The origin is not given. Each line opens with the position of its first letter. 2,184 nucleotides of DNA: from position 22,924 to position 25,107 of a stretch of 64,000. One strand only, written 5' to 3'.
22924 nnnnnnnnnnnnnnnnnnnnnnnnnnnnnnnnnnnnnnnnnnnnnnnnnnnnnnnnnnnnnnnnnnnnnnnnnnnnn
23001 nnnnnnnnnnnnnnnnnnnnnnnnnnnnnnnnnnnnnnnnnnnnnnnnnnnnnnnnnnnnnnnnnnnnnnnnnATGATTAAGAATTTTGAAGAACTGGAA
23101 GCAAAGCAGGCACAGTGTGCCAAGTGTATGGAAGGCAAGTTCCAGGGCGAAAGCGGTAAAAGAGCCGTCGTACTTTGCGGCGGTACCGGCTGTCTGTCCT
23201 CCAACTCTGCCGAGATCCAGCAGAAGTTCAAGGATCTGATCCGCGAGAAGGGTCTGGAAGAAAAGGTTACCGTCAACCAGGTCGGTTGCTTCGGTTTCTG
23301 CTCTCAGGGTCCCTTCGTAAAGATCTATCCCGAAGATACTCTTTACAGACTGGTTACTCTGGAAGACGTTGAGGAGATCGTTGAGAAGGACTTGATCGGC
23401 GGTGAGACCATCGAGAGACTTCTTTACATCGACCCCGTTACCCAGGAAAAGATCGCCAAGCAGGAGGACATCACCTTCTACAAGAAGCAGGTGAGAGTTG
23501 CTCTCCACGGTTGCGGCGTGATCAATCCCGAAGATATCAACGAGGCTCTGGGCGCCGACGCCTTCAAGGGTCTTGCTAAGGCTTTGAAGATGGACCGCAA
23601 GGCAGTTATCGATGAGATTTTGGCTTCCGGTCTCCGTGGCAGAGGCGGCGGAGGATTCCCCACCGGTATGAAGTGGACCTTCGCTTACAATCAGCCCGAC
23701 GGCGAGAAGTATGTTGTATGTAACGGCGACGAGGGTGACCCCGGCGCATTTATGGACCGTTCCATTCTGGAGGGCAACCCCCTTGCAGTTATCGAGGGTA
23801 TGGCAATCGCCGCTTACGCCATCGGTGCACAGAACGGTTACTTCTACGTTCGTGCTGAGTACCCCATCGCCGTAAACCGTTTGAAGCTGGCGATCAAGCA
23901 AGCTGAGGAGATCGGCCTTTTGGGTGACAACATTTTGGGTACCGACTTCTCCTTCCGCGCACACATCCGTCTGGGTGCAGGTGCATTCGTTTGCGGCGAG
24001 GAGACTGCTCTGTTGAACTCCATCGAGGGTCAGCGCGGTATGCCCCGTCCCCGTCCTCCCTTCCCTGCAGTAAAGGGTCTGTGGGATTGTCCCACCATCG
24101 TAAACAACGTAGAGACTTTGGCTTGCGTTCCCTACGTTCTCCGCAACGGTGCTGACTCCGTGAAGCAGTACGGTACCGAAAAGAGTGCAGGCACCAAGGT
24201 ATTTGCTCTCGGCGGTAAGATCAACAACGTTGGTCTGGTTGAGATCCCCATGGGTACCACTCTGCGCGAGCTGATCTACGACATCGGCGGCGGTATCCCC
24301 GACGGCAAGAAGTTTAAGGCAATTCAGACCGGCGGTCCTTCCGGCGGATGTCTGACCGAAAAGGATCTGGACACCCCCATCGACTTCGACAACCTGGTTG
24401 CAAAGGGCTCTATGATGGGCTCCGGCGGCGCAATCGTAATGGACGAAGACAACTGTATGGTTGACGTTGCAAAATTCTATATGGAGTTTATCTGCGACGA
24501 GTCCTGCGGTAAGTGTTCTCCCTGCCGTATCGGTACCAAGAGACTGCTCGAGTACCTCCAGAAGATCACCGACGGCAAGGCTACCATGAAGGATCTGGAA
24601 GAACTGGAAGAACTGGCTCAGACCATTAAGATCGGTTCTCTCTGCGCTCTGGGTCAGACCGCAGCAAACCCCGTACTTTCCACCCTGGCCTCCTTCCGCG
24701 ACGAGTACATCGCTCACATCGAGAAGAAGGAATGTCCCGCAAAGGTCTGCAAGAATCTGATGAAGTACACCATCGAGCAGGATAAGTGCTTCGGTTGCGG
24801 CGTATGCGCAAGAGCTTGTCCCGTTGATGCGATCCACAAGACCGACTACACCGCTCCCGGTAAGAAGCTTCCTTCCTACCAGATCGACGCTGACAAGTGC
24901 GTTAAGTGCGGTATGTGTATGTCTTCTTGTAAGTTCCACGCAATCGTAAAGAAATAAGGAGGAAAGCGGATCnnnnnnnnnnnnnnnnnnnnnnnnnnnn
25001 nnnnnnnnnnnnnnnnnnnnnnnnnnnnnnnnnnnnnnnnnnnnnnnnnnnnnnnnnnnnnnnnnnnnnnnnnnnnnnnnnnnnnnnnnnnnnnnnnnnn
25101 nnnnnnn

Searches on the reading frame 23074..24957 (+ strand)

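Call 10: search_protein_families(library=pfam, proteins=[window:23074-24957:+], max_evalue=0.001)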
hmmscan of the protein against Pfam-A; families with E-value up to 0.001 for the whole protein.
window:23074-24957:+ (627 aa): 12 families
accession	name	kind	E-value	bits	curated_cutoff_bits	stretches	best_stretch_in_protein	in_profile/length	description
PF01512.22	Complex1_51K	-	1.9e-45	154.9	31.2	1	184-353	3-149/150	Nuo51 FMN-binding domain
PF10589.14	NADH_4Fe-4S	-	2.9e-33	114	23.5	1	464-548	1-85/85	NADH-ubiquinone oxidoreductase-F iron-sulfur binding region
PF00037.32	Fer4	-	1.5e-12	47.2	21.1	2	566-587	2-23/24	4Fe-4S binding domain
PF12838.12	Fer4_7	-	8.5e-10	39.4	27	1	571-622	1-51/52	4Fe-4S dicluster domain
PF01257.25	2Fe-2S_thioredx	-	2.6e-08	34.2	24.8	1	26-105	62-143/145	Thioredoxin-like [2Fe-2S] ferredoxin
PF12837.12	Fer4_6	-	2.9e-07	30.5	25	2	603-624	3-24/24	4Fe-4S binding domain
PF12797.12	Fer4_2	-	1.1e-06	28.6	24.5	2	566-584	4-22/22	4Fe-4S binding domain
PF10531.15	SLBB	-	2.5e-06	27.7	27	1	378-425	3-53/55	SLBB domain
PF25160.1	LdpA_Fe-S-bd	-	2.9e-06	27.4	27.6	1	553-592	12-48/49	LdpA Fe-S cluster-binding domain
PF13237.11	Fer4_10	-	2.1e-05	24.8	25.5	1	566-619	3-52/53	4Fe-4S dicluster domain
PF22461.2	SLBB_2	-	0.00025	21.5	27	1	377-423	3-51/79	SLBB domain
PF14697.11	Fer4_21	-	0.00042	20.8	35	1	564-588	33-58/59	4Fe-4S dicluster domain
